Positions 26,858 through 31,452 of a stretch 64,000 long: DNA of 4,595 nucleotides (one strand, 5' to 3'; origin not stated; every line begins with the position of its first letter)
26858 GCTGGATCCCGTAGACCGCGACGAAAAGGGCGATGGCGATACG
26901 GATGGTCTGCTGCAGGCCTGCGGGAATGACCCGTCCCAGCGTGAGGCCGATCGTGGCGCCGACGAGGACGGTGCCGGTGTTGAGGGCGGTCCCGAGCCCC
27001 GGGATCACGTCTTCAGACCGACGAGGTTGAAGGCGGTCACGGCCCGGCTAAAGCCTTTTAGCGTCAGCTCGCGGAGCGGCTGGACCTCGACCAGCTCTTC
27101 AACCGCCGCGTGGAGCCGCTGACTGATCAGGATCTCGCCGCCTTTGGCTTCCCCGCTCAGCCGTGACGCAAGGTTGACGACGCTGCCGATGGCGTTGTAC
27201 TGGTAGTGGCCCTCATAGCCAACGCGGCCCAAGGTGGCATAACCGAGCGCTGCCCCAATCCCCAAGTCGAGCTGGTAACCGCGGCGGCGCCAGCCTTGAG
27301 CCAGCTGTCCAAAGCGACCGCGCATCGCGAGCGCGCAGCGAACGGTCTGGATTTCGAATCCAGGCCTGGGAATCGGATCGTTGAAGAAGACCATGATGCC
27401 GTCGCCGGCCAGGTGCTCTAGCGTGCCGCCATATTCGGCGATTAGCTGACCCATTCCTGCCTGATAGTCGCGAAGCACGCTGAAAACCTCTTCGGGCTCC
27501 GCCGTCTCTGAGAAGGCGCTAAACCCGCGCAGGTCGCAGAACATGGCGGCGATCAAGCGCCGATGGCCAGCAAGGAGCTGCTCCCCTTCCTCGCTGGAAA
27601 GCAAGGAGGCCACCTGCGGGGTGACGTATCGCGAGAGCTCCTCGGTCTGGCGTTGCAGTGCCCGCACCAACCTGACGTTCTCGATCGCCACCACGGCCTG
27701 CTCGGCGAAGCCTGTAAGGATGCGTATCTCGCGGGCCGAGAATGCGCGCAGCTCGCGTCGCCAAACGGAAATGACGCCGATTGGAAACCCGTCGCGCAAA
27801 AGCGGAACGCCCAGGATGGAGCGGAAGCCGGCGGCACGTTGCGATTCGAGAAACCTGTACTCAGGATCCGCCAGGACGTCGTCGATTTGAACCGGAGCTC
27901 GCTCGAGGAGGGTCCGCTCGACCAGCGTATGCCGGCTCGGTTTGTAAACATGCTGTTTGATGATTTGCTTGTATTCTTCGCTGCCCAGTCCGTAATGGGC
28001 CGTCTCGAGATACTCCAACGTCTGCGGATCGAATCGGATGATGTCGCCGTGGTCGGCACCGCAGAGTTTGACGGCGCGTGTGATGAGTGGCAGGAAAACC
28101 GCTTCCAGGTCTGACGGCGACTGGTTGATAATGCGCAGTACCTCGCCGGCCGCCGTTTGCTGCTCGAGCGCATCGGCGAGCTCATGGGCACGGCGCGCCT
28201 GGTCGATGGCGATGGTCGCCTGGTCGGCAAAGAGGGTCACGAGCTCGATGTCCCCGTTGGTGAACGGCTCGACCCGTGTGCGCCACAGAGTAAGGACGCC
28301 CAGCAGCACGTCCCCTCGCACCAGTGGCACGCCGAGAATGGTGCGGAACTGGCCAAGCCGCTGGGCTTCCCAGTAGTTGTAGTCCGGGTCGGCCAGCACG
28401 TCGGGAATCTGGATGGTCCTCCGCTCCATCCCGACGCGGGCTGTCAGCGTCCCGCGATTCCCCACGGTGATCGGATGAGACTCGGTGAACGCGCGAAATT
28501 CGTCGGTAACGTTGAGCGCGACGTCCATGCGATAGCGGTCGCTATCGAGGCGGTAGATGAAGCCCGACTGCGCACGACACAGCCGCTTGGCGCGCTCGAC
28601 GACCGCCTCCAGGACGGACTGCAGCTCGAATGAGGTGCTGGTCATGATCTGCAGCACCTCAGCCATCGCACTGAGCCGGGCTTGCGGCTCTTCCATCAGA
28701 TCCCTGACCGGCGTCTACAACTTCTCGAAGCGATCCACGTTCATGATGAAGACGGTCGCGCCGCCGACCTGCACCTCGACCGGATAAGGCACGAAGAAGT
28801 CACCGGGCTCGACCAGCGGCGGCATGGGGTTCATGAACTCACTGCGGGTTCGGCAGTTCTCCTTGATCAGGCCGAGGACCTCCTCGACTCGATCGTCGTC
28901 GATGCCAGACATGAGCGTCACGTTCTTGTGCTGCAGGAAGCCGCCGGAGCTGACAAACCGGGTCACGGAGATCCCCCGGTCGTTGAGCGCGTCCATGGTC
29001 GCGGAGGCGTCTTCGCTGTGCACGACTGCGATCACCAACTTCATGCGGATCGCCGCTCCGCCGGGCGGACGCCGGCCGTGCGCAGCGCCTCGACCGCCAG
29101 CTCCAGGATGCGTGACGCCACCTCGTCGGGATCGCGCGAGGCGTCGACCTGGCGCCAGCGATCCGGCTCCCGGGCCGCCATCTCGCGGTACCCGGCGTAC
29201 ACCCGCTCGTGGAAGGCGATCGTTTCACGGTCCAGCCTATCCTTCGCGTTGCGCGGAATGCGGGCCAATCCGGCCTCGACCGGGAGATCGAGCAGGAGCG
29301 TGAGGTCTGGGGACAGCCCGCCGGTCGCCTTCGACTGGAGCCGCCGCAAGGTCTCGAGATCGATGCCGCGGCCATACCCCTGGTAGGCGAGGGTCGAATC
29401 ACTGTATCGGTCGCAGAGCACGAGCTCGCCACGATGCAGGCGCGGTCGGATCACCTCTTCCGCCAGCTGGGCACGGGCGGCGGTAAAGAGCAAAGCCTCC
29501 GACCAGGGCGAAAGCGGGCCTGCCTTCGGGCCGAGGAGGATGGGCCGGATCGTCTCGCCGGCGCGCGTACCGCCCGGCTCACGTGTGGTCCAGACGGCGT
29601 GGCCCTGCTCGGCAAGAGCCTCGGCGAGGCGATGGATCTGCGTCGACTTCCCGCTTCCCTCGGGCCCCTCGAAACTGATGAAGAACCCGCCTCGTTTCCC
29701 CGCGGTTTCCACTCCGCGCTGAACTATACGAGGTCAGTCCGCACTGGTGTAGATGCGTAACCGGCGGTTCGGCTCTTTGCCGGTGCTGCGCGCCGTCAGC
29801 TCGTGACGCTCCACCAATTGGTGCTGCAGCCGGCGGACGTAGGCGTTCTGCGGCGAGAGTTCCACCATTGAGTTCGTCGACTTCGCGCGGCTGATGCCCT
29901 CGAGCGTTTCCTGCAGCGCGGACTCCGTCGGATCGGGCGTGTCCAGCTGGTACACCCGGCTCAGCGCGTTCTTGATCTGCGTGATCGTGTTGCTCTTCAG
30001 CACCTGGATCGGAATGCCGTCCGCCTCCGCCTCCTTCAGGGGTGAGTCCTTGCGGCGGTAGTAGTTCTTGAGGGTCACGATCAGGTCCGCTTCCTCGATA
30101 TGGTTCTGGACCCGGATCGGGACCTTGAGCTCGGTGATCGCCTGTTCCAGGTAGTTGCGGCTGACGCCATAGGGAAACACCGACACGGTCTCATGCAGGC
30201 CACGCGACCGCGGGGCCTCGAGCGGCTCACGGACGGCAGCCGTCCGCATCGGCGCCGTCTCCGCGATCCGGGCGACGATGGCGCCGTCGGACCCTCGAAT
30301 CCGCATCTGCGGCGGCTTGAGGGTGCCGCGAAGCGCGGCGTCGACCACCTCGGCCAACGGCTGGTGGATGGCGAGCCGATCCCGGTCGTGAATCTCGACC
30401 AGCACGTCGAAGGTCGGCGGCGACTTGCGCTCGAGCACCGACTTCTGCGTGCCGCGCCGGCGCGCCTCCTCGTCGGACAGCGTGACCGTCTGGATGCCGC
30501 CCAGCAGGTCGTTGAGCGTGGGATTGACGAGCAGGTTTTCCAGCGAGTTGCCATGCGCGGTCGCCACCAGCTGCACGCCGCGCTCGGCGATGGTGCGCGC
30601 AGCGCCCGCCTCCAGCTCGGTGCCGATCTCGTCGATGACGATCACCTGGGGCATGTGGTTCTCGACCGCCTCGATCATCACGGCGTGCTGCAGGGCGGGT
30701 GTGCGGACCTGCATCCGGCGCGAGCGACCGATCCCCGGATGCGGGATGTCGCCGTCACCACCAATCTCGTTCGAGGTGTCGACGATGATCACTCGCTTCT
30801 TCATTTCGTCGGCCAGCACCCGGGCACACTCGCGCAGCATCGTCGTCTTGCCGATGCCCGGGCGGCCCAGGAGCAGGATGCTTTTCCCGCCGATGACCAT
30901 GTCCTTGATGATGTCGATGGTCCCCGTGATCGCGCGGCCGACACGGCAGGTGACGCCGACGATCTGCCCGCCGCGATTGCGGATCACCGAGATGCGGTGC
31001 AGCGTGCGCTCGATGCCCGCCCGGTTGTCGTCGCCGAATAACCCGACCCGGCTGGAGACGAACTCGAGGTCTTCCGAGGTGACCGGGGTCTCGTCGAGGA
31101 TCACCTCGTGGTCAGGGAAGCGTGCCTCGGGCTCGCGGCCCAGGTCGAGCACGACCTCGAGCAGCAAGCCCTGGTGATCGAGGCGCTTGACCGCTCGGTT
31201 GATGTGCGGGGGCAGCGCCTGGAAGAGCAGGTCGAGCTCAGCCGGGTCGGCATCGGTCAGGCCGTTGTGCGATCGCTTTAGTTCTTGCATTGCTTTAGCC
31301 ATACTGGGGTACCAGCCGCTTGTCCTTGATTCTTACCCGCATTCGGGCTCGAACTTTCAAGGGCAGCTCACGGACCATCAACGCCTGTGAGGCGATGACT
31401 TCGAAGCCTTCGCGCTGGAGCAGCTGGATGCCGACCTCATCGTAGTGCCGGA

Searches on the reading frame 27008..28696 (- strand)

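Call 31: search_protein_families(library=pfam, proteins=[window:27008-28696:-], max_evalue=0.00001)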
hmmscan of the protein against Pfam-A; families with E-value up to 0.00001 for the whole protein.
window:27008-28696:- (563 aa): 4 families
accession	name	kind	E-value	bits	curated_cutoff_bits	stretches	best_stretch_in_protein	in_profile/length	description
PF13185.12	GAF_2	-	1.9e-38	132.1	28.6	2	25-165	4-136/136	GAF domain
PF01590.32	GAF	-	1.8e-31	109.9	22.4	2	24-164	1-133/133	GAF domain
PF13492.12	GAF_3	-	2.5e-18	67.2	27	1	25-166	2-129/129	GAF domain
PF00211.25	Guanylate_cyc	-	6.9e-15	55.5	21.9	1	382-554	9-177/183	Adenylate and Guanylate cyclase catalytic domain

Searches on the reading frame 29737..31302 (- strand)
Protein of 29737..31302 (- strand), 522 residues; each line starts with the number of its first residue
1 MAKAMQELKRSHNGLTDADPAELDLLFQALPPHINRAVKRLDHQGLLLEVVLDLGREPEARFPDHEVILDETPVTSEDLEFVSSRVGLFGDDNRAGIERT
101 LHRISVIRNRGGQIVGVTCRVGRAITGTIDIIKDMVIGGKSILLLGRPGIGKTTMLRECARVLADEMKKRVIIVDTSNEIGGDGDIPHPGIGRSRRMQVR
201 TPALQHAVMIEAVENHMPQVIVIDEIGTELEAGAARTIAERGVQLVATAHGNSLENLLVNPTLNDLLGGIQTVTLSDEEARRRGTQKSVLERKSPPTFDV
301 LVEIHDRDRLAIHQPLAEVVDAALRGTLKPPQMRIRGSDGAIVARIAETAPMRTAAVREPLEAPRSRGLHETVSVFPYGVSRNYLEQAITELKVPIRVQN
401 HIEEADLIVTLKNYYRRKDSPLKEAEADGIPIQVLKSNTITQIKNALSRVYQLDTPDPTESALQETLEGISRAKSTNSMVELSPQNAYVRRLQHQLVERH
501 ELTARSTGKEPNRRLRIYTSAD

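Call 31: search_protein_families(library=pfam, proteins=[window:29737-31302:-], max_evalue=0.00001)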
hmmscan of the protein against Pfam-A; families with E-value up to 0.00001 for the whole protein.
window:29737-31302:- (522 aa): 4 families
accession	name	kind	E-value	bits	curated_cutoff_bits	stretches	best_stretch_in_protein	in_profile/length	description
PF25516.1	PTPase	-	2.7e-27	94.9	27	1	374-450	2-78/79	Phosphotyrosine protein phosphatase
PF19568.5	Spore_III_AA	-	1.4e-11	44.5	27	1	140-267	145-275/306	Sporulation stage III, protein AA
PF01424.28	R3H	-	4.6e-11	43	26.8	1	471-518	12-59/60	R3H domain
PF03266.21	NTPase_1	-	4e-06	27.2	23.9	0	142-166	2-26/168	NTPase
